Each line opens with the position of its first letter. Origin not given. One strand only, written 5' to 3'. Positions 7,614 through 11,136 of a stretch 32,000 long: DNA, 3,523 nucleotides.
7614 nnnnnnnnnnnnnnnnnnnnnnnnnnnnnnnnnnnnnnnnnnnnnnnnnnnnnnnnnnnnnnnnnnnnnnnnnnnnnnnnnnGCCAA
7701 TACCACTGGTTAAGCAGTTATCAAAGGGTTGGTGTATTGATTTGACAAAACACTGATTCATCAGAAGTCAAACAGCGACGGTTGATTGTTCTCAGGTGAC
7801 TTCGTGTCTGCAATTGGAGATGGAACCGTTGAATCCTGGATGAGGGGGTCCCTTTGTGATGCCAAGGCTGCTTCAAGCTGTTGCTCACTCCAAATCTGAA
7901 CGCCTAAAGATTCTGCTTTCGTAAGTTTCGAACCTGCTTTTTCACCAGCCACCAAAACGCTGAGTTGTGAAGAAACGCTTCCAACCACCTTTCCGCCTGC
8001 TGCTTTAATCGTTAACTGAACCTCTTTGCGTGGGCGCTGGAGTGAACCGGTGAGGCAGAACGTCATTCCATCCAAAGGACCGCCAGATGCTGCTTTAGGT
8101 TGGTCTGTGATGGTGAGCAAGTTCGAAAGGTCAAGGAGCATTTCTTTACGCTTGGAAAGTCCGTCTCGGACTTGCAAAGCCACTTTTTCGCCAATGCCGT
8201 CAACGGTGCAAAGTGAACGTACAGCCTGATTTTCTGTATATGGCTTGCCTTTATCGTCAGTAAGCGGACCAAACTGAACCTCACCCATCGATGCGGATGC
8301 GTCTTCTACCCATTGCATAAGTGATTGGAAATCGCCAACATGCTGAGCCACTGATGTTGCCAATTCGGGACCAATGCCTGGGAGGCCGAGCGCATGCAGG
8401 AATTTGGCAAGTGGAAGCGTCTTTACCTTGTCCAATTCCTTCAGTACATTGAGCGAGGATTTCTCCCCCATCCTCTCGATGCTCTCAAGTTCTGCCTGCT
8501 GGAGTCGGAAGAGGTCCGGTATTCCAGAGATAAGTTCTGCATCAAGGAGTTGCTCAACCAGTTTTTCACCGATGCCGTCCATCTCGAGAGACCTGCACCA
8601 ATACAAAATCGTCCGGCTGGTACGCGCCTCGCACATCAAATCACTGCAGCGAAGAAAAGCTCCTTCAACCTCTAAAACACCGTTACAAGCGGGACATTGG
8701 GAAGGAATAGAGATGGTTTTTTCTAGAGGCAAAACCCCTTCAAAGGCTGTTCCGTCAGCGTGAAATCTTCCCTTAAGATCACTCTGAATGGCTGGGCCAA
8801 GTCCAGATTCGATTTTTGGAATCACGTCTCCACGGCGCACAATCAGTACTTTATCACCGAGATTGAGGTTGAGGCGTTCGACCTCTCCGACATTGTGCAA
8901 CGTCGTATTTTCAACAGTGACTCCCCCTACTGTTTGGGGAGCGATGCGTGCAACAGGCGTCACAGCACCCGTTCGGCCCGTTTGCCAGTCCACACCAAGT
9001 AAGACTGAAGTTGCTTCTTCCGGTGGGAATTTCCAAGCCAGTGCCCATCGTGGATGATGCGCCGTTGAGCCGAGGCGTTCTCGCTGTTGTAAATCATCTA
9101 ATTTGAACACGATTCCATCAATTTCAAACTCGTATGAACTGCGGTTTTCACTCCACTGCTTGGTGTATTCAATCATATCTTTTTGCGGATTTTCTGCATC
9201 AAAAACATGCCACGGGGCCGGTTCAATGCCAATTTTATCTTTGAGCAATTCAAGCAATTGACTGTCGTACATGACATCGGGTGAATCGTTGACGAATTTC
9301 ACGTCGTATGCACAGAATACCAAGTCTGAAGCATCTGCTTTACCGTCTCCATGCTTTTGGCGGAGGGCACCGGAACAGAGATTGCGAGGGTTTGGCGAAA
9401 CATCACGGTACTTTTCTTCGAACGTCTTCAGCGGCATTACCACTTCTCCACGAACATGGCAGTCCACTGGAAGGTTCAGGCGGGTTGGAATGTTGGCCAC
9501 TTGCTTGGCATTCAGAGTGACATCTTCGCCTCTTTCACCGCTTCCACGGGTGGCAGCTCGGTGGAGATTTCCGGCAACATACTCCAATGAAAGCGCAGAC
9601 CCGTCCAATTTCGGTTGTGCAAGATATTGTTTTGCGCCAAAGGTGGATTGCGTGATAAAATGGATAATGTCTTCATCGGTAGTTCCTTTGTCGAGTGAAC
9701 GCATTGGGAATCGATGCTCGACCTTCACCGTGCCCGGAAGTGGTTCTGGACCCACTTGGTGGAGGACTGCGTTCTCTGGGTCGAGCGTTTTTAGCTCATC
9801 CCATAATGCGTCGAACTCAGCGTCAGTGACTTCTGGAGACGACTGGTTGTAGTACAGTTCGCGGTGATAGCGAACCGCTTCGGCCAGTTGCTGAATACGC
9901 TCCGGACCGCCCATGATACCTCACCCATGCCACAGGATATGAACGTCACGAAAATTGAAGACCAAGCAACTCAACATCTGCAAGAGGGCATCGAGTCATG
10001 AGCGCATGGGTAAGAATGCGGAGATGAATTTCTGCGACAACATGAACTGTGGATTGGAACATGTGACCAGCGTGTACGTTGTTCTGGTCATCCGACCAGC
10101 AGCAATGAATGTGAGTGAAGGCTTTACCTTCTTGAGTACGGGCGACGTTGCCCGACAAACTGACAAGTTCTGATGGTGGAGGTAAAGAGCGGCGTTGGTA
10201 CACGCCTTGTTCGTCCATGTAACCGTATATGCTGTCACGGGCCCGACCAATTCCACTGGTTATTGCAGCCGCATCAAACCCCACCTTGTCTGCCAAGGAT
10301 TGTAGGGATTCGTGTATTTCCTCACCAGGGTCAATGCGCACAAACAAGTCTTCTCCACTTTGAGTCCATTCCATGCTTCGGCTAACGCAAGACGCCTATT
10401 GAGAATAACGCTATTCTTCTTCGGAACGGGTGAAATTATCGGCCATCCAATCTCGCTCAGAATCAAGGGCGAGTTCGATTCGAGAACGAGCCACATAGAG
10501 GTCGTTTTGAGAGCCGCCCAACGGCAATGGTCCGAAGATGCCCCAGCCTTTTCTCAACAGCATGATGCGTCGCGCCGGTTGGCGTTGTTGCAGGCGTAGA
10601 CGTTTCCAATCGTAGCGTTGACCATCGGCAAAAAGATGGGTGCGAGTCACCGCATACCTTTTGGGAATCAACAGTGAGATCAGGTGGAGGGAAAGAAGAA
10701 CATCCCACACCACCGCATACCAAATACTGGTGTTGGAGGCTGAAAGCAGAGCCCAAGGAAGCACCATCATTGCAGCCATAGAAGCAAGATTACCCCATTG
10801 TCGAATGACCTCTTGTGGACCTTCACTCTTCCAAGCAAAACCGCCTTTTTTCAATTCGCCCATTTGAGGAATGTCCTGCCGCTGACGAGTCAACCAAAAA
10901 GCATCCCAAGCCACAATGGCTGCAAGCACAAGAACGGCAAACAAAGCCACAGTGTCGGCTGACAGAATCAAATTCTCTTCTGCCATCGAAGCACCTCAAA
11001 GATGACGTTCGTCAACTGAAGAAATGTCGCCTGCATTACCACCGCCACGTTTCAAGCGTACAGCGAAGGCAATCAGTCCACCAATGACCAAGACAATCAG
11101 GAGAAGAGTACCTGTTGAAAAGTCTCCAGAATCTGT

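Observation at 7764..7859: Bacterial-type LigA ends in a PIP-box-like peptide (QPSLFDF-COOH) on a flexible tail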

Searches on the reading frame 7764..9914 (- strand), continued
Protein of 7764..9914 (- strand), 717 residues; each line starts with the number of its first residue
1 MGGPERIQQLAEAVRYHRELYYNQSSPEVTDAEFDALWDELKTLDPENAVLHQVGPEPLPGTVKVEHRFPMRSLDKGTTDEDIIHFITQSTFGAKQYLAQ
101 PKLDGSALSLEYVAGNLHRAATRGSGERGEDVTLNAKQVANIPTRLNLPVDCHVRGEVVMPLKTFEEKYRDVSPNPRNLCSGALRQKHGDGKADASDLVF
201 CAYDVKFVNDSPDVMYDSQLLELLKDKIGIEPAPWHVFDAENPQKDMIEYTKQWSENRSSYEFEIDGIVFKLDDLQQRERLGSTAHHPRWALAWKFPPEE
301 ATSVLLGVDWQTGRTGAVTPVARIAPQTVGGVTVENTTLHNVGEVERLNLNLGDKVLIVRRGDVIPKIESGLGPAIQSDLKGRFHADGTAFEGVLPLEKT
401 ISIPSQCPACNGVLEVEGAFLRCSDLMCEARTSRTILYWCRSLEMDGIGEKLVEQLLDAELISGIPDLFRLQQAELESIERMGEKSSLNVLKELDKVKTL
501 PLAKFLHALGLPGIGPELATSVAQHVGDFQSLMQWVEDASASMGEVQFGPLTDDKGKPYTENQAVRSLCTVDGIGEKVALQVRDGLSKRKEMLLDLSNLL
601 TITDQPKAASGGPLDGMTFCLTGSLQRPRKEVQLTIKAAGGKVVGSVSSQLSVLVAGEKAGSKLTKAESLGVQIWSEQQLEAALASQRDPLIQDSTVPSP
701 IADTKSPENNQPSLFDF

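Call 81: search_protein_families(library=ncbifam, max_evalue=0.00001, proteins=[L081:251-2182:+, L081:2255-2794:+, L081:3614-5041:+, L081:5038-5628:+, L081:5659-6183:+, L081:8317-9069:-, L081:9371-11059:+, L081:11578-12054:+, L081:12201-12641:+, L081:13252-14058:-])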
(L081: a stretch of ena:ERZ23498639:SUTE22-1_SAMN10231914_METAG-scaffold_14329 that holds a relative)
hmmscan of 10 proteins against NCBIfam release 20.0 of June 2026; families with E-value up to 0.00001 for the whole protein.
L081:251-2182:+ (643 aa): 103 families (the best 25 are shown)
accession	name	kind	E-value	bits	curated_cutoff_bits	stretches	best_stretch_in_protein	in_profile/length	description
NF001208.0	PRK00174.1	subfamily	3.3e-196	653.5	657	1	25-642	26-644/649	acetate--CoA ligase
TIGR02188.1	Ac_CoA_lig_AcsA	equivalog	5.2e-193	642.7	724.95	1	26-641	5-628/629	acetate--CoA ligase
NF002937.0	PRK03584.1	subfamily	1.5e-145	486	639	1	25-641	35-650/657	acetoacetate--CoA ligase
NF007815.0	PRK10524.1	equivalog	1.8e-142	476.1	955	1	27-642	3-626/629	propionate--CoA ligase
TIGR02316.1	propion_prpE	equivalog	3.1e-130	435.7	827.4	1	28-642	3-625/628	propionate--CoA ligase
TIGR01217.1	ac_ac_CoA_syn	equivalog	1.6e-123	413.2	520.9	1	5-639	6-644/652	acetoacetate--CoA ligase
NF003313.0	PRK04319.1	equivalog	2.1e-112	376.3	729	1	70-631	34-573/574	acetate--CoA ligase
NF004837.0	PRK06187.1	subfamily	1.9e-71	241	476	1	83-621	11-524/531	long-chain-fatty-acid--CoA ligase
NF047394.1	AcylCoAsynMbcS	equivalog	8.6e-64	216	850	1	86-618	18-519/525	acyl-CoA synthetase MbcS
NF053567.1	HBDA_AROS1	equivalog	3.9e-56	190.5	1000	1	109-614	38-514/523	3-hydroxybenzoate--CoA ligase HbdA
TIGR02262.1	benz_CoA_lig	subfamily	4.3e-55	187.4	375.25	1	107-616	27-506/508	benzoate-CoA ligase family protein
NF006182.0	PRK08316.1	subfamily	1.1e-53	182.5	663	1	87-619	18-517/523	fatty acyl-CoA synthetase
TIGR01733.1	AA-adenyl-dom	subfamily_domain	2e-51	175.1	317.4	1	112-546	1-408/409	amino acid adenylation domain-containing protein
NF005801.1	PRK07656.1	equivalog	3e-50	171.3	657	2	108-384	24-283/500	FadD3 family acyl-CoA ligase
NF005714.0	PRK07529.1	subfamily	7.1e-49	166.7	632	1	86-626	36-583/640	acyl-CoA synthetase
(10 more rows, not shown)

L081:2255-2794:+ (179 aa): 0 families

L081:3614-5041:+ (475 aa): 18 families
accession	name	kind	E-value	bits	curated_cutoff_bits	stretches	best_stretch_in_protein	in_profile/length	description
NF004982.0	PRK06365.1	equivalog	5.1e-205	681.5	695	1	1-466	1-429/430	thiolase domain-containing protein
NF004720.0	PRK06064.1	subfamily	2.2e-75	253.8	420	2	16-275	2-254/389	thiolase domain-containing protein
NF053570.1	AcCoTHIOL_METTL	equivalog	1.9e-57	194.9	600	2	16-275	2-252/385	acetyl-CoA acetyltransferase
NF004810.0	PRK06157.1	equivalog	3.5e-55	187.7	403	2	15-256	6-239/400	acetyl-CoA acetyltransferase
NF009228.0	PRK12578.1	subfamily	2.1e-50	171.5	485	2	16-260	3-239/387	thiolase domain-containing protein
NF005704.0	PRK07516.1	subfamily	1.1e-47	162.8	412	2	17-274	3-255/389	thiolase domain-containing protein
NF006102.0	PRK08256.1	subfamily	3.8e-39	134.9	436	2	16-247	3-229/394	lipid-transfer protein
NF004811.0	PRK06158.1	subfamily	7.7e-36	123.9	421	2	83-267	65-242/384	acetyl-CoA acetyltransferase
NF053628.1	BnzsclthlBbsBGT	equivalog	5.4e-34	117.6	750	2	13-247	2-221/389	benzoylsuccinyl-CoA thiolase subunit BbsB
NF006180.0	PRK08313.1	subfamily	5.2e-33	114.4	514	1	38-423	26-363/389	thiolase domain-containing protein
NF004721.0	PRK06065.1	equivalog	9e-32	110.4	455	2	14-259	8-243/393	thiolase domain-containing protein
NF004715.0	PRK06059.1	equivalog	2.1e-31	109.3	424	1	97-423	79-379/399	lipid-transfer protein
NF004936.0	PRK06289.1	equivalog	8.9e-30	103.8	375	2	310-423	278-382/405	acetyl-CoA acetyltransferase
NF006010.0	PRK08142.1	subfamily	7.7e-29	100.6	462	2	80-251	59-228/388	thiolase domain-containing protein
NF004722.0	PRK06066.1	equivalog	2.3e-23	82.8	516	2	109-258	91-235/385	thiolase domain-containing protein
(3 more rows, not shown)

L081:5038-5628:+ (196 aa): 0 families

L081:5659-6183:+ (174 aa): 5 families
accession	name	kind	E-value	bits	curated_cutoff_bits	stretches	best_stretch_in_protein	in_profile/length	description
NF001813.0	PRK00549.1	equivalog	1.6e-32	113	379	1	24-172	262-412/414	competence/damage-inducible protein A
TIGR00199.1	PncC_domain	subfamily_domain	8.3e-29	100.6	68.9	1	26-168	2-146/149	nicotinamide-nucleotide amidohydrolase family protein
NF002975.0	PRK03661.1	equivalog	7.4e-28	97.3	212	1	24-165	12-155/164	nicotinamide-nucleotide amidase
NF002972.0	PRK03657.1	equivalog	5.2e-20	71.9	201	1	24-169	23-169/175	2-oxo-tetronate isomerase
TIGR00200.1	cinA_nterm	subfamily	3.4e-19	68.9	243.15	1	22-170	262-410/414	CinA family nicotinamide mononucleotide deamidase-related protein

L081:8317-9069:- (250 aa): 0 families

L081:9371-11059:+ (562 aa): 3 families
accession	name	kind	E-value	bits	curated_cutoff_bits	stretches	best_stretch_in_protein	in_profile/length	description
TIGR02289.1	M3_not_pepF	subfamily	1.2e-125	420.3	442.35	1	35-559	23-549/549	M3 family oligoendopeptidase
TIGR02290.1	M3_fam_3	subfamily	8e-37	127.4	561.7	1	130-559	160-585/587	M3 family oligoendopeptidase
TIGR00181.1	pepF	equivalog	9e-17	61.2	490.55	1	161-529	198-561/591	oligoendopeptidase F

L081:11578-12054:+ (158 aa): 0 families

L081:12201-12641:+ (146 aa): 0 families

L081:13252-14058:- (268 aa): 4 families
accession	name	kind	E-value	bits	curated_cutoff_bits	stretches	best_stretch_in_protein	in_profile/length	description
NF033577.2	transpos_IS481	equivalog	9.4e-28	97.5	224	1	2-121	168-284/284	IS481 family transposase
NF033594.2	transpos_ISNCY_2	equivalog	5.7e-25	88.3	250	1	8-170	174-343/368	ISNCY family transposase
NF033516.0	transpos_IS3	equivalog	6.2e-14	52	160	1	7-118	259-366/369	IS3 family transposase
NF033546.1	transpos_IS21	equivalog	5.5e-07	29.4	160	1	9-116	164-278/294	IS21 family transposase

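Call 82: predict_structure(alignment_id=A2)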
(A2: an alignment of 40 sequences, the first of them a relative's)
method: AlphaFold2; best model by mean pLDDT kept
length: 717 residues; sequences in the alignment: 40
mean_pLDDT: 83.1   pTM: 0.52
mean pLDDT of the five models: 83.1, 82.9, 80.9, 80.1, 79.9
residues with pLDDT >= 90: 250; 70-90: 385; 50-70: 39; < 50: 43
segments of 3 or more residues with pLDDT < 50: 54-61, 188-191, 688-717
pLDDT, mean of each block of 10 residues (from residue 1): 81 78 60 78 84 44 74 87 92 91 92 91 84 87 93 95 88 76 64 81 92 93 95 92 90 88 91 92 85 88 94 83 90 85 89 92 78 93 86 90 89 84 77 85 84 86 91 85 83 91 92 83 91 92 86 82 88 81 88 92 79 79 85 80 81 87 84 89 65 32 34 41
secondary structure, 60 per line:
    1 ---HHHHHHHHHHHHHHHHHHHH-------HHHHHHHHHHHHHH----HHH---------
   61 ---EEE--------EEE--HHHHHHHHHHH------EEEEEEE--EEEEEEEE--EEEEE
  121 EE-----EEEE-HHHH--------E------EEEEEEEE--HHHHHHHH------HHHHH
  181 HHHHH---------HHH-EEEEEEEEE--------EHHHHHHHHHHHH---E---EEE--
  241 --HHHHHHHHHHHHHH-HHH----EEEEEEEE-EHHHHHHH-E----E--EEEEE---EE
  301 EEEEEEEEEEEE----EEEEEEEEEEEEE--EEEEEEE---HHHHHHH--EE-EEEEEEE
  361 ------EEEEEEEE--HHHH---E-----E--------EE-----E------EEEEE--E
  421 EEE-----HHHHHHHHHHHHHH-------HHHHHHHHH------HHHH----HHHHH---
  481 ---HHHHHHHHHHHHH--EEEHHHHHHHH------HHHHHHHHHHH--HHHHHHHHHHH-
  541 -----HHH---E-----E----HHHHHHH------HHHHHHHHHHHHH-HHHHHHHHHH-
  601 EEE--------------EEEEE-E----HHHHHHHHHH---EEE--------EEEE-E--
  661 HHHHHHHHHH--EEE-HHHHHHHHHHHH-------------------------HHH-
elements in order (helices of 4 or more, strands of 3 or more residues): H4-23 H31-44 E64-66 E75-77 H80-90 E97-103 E106-113 E116-122 E128-131 H133-136 E152-159 H162-169 H176-185 E199-207 H217-228 E236-238 H243-256 E265-272 H275-281 E291-295 E299-312 E317-329 E332-338 H342-348 E354-360 E367-374 H377-380 E413-417 E420-423 H429-442 H450-458 H465-468 H473-477 H484-496 E499-501 H502-509 H516-526 H529-539 H563-569 H576-588 H590-599 E601-603 E618-622 H629-638 E642-644 E653-656 H661-670 E673-675 H677-688

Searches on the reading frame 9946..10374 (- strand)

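Call 6: search_protein_families(library=pfam, proteins=[window:9946-10374:-])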
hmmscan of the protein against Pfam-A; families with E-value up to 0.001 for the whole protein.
window:9946-10374:- (142 aa): 1 family
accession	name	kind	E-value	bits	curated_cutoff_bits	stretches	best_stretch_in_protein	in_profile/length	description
PF03479.20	PCC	-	3.1e-20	73.1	25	1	11-121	4-115/117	Plants and Prokaryotes Conserved (PCC) domain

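Call 7: search_protein_families(library=ncbifam, proteins=[window:9946-10374:-])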
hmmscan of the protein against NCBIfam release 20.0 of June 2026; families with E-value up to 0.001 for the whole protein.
window:9946-10374:- (142 aa): 0 families

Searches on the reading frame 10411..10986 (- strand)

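Call 6: search_protein_families(library=pfam, proteins=[window:10411-10986:-])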
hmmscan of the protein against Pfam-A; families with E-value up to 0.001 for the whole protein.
window:10411-10986:- (191 aa): 0 families

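Call 7: search_protein_families(library=ncbifam, proteins=[window:10411-10986:-])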
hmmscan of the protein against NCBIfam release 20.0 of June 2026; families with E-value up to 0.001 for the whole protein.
window:10411-10986:- (191 aa): 0 families

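Call 22: search_protein_families(library=pfam, max_evalue=0.1, proteins=[window:10411-10986:-])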
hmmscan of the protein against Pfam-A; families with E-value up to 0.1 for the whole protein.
window:10411-10986:- (191 aa): 1 family
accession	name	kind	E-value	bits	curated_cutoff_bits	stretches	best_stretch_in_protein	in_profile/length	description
PF22068.2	Androglobin_II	-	0.057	13.8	27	0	17-77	32-91/125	Androglobin, domain II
